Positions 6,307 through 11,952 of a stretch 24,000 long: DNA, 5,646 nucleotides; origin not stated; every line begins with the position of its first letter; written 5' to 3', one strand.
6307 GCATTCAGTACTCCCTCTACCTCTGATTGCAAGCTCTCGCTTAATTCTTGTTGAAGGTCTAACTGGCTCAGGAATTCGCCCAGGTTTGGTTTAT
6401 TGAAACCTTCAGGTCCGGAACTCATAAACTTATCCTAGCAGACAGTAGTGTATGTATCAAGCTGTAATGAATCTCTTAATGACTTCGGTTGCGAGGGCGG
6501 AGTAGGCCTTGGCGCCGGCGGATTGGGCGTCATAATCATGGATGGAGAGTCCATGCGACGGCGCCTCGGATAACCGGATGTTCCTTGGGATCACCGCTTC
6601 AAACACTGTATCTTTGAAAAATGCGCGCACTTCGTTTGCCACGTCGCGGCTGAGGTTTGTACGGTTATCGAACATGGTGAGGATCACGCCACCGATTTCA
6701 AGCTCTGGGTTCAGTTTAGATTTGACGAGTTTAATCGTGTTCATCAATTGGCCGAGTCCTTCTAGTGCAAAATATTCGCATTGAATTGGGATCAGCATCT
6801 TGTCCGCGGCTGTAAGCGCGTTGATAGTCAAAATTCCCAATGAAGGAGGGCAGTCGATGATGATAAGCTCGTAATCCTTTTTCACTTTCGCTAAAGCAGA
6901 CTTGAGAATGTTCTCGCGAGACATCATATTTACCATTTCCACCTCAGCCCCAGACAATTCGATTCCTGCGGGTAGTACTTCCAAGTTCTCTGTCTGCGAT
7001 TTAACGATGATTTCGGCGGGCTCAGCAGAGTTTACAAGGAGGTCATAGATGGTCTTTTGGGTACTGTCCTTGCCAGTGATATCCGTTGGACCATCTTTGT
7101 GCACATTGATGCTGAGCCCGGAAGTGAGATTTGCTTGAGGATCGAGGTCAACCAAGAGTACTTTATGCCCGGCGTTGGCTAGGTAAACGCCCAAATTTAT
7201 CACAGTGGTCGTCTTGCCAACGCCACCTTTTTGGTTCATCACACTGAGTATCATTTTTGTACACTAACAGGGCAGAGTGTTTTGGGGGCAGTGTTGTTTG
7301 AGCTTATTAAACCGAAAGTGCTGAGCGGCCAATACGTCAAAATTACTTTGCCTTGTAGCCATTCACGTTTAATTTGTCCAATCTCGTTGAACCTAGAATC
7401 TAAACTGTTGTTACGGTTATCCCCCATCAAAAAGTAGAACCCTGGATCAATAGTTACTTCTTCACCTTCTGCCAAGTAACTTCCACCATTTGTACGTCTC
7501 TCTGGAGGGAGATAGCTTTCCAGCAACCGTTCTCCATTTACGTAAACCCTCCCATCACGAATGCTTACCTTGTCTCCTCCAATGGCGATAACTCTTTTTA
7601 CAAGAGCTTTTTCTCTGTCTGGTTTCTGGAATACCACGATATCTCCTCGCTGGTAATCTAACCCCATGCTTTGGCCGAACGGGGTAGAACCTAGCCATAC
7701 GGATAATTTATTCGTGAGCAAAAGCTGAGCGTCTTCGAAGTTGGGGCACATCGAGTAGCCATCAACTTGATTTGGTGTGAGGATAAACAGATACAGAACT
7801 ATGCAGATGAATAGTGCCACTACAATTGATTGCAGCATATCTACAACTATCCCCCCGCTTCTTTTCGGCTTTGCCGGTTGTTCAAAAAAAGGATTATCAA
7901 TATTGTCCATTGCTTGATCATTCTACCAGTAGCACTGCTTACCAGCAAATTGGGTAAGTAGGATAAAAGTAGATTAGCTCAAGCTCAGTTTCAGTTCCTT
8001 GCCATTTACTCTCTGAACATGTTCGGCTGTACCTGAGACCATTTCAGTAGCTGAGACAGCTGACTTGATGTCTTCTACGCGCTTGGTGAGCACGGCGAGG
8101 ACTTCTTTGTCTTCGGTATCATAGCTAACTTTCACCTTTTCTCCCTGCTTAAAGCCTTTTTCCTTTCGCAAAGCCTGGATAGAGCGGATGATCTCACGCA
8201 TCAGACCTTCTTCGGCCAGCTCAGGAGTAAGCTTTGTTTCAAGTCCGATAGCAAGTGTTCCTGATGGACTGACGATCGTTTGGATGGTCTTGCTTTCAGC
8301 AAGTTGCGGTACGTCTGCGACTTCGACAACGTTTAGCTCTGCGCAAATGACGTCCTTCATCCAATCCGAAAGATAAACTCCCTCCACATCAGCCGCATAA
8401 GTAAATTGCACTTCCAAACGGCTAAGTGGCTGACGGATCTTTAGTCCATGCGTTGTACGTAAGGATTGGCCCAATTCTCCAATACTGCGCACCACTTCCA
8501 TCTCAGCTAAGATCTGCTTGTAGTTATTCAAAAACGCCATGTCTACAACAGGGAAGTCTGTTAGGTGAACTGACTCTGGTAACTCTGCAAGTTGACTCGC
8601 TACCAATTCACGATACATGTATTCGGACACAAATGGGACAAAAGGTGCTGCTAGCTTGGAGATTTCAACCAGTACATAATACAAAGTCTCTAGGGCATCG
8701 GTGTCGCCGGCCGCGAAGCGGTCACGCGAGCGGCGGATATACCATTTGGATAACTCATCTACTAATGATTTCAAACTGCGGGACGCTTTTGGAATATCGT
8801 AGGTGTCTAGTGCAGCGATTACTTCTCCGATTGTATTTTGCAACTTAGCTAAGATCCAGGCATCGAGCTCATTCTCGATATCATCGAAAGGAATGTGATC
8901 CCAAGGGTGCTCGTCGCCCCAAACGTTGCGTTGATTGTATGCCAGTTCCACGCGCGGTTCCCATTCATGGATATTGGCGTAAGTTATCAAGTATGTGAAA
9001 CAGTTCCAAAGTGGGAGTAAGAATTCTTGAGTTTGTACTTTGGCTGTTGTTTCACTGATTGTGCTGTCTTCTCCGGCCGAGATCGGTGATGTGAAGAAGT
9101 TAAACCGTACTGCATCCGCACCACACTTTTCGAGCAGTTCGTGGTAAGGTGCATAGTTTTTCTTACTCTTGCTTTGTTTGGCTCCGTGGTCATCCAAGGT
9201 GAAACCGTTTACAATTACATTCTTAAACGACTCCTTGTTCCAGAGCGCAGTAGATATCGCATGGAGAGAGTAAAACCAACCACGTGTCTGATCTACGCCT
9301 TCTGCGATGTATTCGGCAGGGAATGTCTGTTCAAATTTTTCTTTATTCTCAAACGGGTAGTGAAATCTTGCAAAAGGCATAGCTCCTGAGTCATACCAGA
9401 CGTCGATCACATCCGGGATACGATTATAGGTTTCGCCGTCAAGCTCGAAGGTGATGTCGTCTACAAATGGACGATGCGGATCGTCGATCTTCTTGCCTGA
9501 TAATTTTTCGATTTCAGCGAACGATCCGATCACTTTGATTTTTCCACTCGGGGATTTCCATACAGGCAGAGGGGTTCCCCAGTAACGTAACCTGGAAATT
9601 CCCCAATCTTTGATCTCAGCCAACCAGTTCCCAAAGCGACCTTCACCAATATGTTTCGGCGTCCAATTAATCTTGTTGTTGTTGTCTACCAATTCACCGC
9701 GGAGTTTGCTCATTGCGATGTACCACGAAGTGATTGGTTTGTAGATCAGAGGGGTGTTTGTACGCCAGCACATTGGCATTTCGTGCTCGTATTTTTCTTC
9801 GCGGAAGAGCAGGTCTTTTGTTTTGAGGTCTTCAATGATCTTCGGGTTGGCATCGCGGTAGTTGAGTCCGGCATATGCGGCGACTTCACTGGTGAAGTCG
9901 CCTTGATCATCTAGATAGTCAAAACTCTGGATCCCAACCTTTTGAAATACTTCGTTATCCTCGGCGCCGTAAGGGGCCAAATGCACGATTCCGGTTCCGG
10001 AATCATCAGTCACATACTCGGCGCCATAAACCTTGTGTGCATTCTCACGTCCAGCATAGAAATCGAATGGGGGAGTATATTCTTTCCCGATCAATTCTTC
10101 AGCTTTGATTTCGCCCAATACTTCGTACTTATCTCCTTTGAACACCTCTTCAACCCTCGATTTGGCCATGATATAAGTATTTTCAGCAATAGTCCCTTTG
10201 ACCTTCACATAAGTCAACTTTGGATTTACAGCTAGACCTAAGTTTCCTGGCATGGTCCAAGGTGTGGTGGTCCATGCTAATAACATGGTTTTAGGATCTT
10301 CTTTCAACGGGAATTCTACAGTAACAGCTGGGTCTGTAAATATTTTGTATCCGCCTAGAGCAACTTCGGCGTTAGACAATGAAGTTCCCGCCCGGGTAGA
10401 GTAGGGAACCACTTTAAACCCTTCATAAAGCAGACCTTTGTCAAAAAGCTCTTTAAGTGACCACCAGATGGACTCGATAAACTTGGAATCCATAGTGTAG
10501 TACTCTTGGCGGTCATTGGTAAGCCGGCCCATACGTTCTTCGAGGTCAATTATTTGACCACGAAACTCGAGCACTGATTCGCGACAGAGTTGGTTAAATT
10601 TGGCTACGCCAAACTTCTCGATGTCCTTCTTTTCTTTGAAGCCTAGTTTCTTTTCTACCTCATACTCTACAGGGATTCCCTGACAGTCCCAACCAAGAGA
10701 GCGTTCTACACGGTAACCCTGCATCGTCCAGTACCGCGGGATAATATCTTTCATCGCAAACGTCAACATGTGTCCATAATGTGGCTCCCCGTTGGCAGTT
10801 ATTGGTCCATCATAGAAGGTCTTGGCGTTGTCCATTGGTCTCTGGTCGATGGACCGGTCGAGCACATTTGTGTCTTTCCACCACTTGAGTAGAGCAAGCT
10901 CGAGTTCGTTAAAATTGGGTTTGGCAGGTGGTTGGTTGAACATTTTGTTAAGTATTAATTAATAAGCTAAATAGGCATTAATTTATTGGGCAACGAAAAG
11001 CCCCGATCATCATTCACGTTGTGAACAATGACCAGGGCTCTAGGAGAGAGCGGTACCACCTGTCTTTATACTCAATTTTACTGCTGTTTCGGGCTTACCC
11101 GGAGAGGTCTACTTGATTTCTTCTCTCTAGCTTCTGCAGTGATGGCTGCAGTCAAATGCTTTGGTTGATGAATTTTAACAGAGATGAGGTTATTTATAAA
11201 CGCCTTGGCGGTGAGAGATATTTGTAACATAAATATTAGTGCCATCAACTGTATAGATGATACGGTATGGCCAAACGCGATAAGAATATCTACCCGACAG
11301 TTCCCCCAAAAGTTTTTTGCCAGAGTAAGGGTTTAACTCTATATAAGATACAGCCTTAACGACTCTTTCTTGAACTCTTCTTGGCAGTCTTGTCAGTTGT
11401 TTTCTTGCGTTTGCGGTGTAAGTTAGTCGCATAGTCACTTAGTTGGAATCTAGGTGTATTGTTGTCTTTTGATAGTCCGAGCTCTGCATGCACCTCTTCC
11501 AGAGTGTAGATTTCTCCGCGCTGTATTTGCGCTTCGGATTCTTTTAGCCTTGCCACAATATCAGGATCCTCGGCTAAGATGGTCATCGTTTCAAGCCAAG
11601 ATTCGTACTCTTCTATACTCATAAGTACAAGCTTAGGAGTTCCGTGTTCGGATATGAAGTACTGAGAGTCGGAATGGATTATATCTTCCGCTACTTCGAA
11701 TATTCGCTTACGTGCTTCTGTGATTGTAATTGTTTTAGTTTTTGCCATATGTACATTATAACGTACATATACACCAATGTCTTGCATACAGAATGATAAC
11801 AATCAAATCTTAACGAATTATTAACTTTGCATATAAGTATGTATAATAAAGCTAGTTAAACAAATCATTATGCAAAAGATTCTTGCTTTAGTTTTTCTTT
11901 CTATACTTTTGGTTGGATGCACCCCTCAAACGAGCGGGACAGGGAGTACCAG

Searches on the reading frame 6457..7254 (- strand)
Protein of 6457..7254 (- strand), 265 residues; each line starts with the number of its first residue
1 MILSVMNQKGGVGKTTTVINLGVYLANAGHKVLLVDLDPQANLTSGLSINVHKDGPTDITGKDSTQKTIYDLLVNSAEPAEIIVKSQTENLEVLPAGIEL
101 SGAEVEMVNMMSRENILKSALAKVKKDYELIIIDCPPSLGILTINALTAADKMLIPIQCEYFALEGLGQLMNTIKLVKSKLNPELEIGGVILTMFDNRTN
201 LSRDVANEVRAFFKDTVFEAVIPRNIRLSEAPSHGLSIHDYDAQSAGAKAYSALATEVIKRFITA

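Call 19: search_protein_families(library=pfam, proteins=[window:6457-7254:-], max_evalue=0.001)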
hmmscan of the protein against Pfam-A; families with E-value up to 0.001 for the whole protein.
window:6457-7254:- (265 aa): 9 families
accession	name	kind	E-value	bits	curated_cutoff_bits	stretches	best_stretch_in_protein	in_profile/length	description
PF13614.12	AAA_31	-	6.2e-67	225.4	27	1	2-187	3-177/177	AAA domain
PF01656.29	CbiA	-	2.4e-29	102.3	25.4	1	4-237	2-124/125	CobQ/CobB/MinD/ParA nucleotide binding domain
PF06564.18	CBP_BcsQ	-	3.1e-13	50.2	21.3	1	2-256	3-231/234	Cellulose biosynthesis protein BcsQ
PF09140.17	MipZ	-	5.6e-12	46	20.7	2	3-39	3-39/262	ATPase MipZ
PF00142.24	Fer4_NifH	-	1.6e-10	41.4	25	1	8-260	7-246/271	4Fe-4S iron sulfur cluster binding proteins, NifH/frxC family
PF02374.21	ArsA_ATPase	-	2.9e-10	40.3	24.3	1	6-138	6-135/305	Anion-transporting ATPase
PF10609.15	ParA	-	7.7e-08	32.5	27.1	1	2-153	5-139/246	NUBPL iron-transfer P-loop NTPase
PF00448.28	SRP54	-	7.6e-05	22.9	22.7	0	11-38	11-38/196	SRP54-type protein, GTPase domain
PF03308.22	MeaB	-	0.0008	18.9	23.1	0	11-46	43-78/273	Methylmalonyl Co-A mutase-associated GTPase MeaB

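Call 82: find_encoding_contigs(protein=window:6457-7254:-, flank=10000, max_places=4)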
Protein window:6457-7254:- (265 aa): no gene with exactly this product is on record in the collection.

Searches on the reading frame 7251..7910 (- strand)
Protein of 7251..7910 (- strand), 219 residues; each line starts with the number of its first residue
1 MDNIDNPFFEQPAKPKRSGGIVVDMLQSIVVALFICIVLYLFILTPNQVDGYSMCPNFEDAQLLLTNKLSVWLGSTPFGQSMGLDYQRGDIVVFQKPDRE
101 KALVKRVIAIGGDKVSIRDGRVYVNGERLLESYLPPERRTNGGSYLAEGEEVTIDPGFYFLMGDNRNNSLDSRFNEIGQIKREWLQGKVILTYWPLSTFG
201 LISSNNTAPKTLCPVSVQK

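Call 19: search_protein_families(library=pfam, proteins=[window:7251-7910:-], max_evalue=0.001)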
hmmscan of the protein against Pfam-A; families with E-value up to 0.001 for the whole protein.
window:7251-7910:- (219 aa): 1 family
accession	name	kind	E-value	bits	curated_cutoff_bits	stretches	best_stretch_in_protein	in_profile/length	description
PF10502.14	Peptidase_S26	-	1.6e-38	132.7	22.9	1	24-194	3-168/168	Signal peptidase, peptidase S26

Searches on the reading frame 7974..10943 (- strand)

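Call 19: search_protein_families(library=pfam, proteins=[window:7974-10943:-], max_evalue=0.001)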
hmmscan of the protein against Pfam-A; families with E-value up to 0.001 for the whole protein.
window:7974-10943:- (989 aa): 4 families
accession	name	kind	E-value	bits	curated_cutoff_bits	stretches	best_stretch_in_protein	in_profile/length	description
PF00133.28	tRNA-synt_1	-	2.2e-119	399.4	22.7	1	18-622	2-408/414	tRNA synthetases class I (I, L, M and V)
PF08264.19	Anticodon_1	-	7.3e-29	101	25.1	1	694-841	1-145/148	Anticodon-binding domain of tRNA ligase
PF19302.4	DUF5915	-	9.5e-17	61.6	27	1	890-986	93-188/195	Domain of unknown function (DUF5915)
PF09334.17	tRNA-synt_1g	-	1.7e-11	44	20.1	0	50-99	10-59/391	tRNA synthetases class I (M)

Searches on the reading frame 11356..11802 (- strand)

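Call 19: search_protein_families(library=pfam, proteins=[window:11356-11802:-], max_evalue=0.001)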
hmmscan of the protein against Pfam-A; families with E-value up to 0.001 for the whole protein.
window:11356-11802:- (148 aa): 1 family
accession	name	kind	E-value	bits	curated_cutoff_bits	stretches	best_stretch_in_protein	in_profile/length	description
PF02604.26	PhdYeFM_antitox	-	1.3e-11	44.5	29.8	1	23-94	2-72/74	Antitoxin Phd_YefM, type II toxin-antitoxin system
